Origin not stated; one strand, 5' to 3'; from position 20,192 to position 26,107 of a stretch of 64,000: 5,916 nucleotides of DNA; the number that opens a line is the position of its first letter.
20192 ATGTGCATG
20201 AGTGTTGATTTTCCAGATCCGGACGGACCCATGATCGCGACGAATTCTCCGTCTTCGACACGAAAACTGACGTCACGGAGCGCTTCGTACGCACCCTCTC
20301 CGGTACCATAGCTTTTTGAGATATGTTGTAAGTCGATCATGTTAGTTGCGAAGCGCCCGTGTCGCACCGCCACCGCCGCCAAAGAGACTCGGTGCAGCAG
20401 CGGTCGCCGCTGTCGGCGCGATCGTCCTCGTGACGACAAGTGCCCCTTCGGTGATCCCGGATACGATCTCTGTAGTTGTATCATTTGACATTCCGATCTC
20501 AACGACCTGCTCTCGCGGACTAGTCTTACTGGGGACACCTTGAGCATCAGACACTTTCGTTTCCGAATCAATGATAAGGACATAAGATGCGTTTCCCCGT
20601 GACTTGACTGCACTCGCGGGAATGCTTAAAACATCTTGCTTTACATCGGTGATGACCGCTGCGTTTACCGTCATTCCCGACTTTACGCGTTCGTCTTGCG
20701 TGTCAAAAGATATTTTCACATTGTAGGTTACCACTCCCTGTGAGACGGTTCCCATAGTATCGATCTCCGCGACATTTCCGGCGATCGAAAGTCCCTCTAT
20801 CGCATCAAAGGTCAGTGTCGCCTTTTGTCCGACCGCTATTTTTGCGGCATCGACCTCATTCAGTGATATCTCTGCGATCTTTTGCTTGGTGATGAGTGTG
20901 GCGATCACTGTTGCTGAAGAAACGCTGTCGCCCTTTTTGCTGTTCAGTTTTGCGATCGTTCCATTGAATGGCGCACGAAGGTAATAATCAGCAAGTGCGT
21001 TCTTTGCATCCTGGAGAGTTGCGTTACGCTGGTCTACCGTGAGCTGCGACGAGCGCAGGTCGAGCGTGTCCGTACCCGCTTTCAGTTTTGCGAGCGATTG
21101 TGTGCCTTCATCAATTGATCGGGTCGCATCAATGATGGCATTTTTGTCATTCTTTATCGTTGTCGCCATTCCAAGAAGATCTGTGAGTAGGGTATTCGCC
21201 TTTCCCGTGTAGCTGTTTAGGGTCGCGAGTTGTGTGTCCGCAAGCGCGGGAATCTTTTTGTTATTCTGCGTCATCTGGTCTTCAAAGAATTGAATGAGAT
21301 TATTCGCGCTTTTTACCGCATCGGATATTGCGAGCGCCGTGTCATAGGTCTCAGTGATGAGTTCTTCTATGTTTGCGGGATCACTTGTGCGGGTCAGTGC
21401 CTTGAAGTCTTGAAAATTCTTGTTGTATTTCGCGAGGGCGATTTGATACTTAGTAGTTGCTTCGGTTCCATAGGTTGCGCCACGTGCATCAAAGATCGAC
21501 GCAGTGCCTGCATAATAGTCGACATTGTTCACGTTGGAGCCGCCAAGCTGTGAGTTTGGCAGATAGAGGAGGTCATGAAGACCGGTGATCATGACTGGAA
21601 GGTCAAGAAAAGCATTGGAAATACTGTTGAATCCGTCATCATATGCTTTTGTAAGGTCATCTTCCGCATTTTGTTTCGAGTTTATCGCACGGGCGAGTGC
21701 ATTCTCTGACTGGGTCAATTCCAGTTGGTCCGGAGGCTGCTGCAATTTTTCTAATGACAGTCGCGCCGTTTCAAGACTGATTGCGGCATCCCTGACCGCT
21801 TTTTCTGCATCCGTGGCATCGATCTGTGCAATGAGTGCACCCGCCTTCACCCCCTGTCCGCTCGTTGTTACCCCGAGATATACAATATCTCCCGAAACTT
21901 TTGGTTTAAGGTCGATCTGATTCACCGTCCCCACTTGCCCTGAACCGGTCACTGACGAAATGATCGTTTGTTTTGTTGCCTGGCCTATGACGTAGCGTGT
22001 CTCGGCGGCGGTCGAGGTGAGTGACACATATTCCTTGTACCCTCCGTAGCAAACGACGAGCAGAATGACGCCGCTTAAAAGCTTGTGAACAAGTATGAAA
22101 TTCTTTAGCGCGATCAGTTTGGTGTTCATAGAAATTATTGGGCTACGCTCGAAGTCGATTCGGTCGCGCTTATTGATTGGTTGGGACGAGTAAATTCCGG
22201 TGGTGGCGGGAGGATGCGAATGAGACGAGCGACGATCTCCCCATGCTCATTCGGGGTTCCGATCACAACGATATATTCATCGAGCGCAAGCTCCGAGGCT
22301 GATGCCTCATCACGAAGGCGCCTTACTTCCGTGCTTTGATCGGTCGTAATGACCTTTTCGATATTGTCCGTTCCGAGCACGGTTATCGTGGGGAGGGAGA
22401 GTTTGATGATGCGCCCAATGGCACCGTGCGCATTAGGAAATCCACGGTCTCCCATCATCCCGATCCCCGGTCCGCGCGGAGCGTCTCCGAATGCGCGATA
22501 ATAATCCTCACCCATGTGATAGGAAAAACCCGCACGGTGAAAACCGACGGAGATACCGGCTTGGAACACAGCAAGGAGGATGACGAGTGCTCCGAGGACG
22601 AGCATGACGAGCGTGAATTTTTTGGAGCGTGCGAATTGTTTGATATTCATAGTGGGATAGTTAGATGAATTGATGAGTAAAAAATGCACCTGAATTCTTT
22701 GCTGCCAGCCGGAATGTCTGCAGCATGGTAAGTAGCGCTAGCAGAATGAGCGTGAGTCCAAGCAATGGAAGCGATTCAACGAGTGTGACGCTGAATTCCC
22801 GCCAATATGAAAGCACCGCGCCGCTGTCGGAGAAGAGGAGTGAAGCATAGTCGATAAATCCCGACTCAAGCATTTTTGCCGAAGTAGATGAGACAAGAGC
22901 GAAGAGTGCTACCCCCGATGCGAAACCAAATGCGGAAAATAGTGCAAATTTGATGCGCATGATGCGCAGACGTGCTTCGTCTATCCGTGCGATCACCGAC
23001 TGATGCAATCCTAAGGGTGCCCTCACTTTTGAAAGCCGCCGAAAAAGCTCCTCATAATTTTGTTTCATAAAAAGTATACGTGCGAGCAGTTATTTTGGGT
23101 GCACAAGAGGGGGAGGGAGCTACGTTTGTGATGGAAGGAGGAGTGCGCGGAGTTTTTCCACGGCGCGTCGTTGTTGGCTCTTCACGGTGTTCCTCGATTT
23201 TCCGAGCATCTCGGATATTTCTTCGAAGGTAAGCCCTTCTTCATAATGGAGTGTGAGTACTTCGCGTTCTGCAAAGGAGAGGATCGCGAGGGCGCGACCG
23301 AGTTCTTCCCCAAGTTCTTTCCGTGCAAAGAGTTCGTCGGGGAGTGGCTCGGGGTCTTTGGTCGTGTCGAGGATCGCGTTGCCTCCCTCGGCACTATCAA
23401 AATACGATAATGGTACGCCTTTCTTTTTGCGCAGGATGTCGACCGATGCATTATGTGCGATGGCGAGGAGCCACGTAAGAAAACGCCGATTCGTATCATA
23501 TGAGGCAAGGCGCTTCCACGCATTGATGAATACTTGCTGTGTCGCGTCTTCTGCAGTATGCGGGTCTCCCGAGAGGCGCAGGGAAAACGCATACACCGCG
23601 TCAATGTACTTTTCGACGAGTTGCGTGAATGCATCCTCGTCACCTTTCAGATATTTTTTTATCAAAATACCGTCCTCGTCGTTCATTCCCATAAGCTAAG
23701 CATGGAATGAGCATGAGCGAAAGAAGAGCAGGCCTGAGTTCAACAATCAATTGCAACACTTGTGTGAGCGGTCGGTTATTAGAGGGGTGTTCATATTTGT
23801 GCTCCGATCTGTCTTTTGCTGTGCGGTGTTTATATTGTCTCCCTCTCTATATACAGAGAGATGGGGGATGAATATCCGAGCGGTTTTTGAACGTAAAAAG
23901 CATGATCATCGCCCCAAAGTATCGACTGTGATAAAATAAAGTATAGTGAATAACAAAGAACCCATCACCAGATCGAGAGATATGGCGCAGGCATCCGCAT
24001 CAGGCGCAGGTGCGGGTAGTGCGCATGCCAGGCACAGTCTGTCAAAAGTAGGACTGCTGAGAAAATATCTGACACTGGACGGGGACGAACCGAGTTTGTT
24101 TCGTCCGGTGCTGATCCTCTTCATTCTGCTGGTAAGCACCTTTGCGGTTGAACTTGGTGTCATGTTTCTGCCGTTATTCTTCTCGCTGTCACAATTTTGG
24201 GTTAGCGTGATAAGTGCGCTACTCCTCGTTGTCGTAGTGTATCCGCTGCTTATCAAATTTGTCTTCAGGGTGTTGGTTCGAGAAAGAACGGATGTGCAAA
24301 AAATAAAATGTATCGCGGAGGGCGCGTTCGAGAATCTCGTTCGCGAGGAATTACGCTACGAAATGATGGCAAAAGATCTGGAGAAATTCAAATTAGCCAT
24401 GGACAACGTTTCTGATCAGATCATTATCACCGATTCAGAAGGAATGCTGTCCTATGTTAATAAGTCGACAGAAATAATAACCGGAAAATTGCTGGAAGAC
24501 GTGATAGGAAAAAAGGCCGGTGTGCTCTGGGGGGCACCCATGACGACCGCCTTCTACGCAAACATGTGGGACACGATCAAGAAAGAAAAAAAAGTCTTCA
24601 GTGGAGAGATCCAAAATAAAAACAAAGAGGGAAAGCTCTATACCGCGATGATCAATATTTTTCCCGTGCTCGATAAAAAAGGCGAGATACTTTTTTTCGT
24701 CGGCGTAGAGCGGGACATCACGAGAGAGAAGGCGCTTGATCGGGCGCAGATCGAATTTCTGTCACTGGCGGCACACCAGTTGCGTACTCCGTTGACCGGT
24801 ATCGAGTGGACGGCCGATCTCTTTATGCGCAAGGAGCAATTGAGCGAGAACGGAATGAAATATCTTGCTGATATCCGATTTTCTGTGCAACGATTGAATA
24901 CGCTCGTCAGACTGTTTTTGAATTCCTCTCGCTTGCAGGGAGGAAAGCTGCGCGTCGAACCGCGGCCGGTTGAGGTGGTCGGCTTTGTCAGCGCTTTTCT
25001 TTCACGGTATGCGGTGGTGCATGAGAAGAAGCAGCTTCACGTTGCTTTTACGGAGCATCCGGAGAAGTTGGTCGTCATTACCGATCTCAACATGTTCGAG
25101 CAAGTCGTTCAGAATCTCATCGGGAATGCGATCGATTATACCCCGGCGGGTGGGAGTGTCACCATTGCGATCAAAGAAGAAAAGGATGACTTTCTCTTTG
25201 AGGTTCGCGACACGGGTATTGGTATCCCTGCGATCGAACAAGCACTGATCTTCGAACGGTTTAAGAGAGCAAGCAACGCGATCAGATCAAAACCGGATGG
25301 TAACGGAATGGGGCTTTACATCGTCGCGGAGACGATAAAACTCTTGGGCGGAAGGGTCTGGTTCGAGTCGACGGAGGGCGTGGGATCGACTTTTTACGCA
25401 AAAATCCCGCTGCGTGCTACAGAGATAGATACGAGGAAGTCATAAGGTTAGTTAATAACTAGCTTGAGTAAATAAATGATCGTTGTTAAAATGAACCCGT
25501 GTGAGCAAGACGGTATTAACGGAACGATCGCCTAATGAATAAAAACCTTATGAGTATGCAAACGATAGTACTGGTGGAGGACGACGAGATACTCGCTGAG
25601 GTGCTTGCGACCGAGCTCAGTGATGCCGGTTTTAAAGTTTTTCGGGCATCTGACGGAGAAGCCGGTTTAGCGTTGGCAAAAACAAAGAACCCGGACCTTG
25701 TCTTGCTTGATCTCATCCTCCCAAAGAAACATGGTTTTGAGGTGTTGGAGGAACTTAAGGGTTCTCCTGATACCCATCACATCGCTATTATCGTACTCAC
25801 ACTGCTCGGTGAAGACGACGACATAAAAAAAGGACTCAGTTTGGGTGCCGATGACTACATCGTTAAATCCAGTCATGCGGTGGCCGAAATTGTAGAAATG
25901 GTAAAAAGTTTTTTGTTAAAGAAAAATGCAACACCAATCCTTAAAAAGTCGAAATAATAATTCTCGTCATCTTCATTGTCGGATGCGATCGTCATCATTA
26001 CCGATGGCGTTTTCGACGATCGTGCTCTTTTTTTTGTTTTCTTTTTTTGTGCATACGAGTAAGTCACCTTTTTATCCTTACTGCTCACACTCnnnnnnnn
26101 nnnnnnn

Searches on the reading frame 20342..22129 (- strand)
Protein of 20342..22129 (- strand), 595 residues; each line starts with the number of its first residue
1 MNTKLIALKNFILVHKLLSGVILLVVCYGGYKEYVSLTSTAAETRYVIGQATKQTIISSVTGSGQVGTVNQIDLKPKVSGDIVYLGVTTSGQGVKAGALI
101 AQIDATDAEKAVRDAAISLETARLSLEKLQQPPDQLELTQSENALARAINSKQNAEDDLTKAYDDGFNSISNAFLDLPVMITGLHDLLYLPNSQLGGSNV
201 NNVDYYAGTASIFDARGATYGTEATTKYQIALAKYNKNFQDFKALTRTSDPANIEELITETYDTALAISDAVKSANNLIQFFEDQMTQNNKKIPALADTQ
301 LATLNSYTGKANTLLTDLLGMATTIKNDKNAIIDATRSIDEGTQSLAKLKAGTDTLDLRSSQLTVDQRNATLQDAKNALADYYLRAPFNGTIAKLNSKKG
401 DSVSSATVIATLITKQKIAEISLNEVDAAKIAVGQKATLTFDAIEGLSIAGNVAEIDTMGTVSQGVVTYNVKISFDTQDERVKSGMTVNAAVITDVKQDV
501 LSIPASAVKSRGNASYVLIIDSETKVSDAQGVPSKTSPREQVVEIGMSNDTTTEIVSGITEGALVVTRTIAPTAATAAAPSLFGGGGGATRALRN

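Call 16: search_protein_families(library=pfam, proteins=[window:20342-22129:-], max_evalue=0.001)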
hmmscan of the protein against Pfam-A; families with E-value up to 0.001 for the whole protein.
window:20342-22129:- (595 aa): 2 families
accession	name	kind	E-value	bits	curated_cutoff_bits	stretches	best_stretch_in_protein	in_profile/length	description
PF13437.12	HlyD_3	-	1e-14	55.6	22.2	1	384-482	2-103/106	HlyD family secretion protein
PF16576.10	HlyD_D23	-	2e-14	53.9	30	1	363-488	89-214/214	Barrel-sandwich domain of CusB or HlyD membrane-fusion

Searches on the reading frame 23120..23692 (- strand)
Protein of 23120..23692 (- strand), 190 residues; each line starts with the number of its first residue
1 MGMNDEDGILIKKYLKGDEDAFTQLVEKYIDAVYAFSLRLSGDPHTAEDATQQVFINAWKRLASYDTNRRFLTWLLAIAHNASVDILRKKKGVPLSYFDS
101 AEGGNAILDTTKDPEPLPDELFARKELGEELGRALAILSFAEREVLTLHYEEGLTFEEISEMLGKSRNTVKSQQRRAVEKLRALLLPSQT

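Call 16: search_protein_families(library=pfam, proteins=[window:23120-23692:-], max_evalue=0.001)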
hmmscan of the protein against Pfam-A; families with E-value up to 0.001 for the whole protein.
window:23120-23692:- (190 aa): 6 families
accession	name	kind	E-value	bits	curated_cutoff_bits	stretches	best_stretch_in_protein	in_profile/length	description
PF04542.20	Sigma70_r2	-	5.3e-17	61.8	24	1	25-91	1-69/71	Sigma-70 region 2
PF04545.22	Sigma70_r4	-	2.6e-16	59.3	24.1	1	134-183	1-50/50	Sigma-70, region 4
PF08281.18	Sigma70_r4_2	-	2e-14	53.4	25.7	1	129-181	2-54/54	Sigma-70, region 4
PF13936.12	HTH_38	-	2.8e-05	24.2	27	1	138-170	5-37/44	Helix-turn-helix domain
PF13384.12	HTH_23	-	7.1e-05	22.9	24.6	1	146-176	11-40/50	Homeodomain-like domain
PF00196.25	GerE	-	9.6e-05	22.4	23.5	1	137-183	2-47/57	Bacterial regulatory proteins, luxR family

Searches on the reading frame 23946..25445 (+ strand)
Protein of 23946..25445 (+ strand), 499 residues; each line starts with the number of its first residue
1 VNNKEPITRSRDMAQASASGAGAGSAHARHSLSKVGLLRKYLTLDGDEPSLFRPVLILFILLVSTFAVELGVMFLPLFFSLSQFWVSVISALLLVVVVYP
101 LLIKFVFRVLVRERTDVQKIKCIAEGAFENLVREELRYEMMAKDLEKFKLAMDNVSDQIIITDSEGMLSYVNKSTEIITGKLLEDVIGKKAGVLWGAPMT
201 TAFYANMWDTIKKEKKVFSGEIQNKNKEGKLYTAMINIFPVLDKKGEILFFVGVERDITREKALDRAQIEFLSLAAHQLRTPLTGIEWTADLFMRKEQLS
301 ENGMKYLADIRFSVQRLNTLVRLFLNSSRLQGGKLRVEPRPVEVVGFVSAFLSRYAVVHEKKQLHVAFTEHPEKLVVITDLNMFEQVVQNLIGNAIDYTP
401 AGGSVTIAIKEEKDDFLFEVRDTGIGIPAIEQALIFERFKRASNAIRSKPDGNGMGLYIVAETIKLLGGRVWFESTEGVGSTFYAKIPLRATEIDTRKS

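Call 16: search_protein_families(library=pfam, proteins=[window:23946-25445:+], max_evalue=0.001)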
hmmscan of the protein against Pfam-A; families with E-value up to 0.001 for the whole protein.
window:23946-25445:+ (499 aa): 6 families
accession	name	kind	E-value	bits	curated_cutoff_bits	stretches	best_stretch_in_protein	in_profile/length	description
PF02518.31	HATPase_c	-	3.1e-28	98.9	26.4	1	381-490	3-110/111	Histidine kinase-, DNA gyrase B-, and HSP90-like ATPase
PF13426.13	PAS_9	-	4.2e-13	49.9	27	1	158-259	3-102/103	PAS domain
PF00512.31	HisKA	-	1.7e-11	44.4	26.9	1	268-333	2-66/66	His Kinase A (phospho-acceptor) domain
PF00989.32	PAS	-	2.5e-09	37.5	22.6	1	147-258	2-113/113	PAS fold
PF08448.16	PAS_4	-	2.5e-07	31.3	23.1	1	153-262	2-109/110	PAS fold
PF08447.18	PAS_3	-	0.00011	22.9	25.6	1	170-254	3-88/89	PAS fold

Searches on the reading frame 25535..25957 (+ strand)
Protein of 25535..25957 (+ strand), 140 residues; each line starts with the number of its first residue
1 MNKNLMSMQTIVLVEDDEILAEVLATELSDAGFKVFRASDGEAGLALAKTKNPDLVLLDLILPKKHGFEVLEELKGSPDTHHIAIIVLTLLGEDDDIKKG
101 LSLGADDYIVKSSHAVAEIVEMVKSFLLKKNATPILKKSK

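Call 16: search_protein_families(library=pfam, proteins=[window:25535-25957:+], max_evalue=0.001)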
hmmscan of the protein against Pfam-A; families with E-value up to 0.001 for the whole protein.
window:25535-25957:+ (140 aa): 1 family
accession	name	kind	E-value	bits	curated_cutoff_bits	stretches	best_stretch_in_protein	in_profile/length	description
PF00072.30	Response_reg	-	3.2e-24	85.7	30.2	1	11-123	1-110/111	Response regulator receiver domain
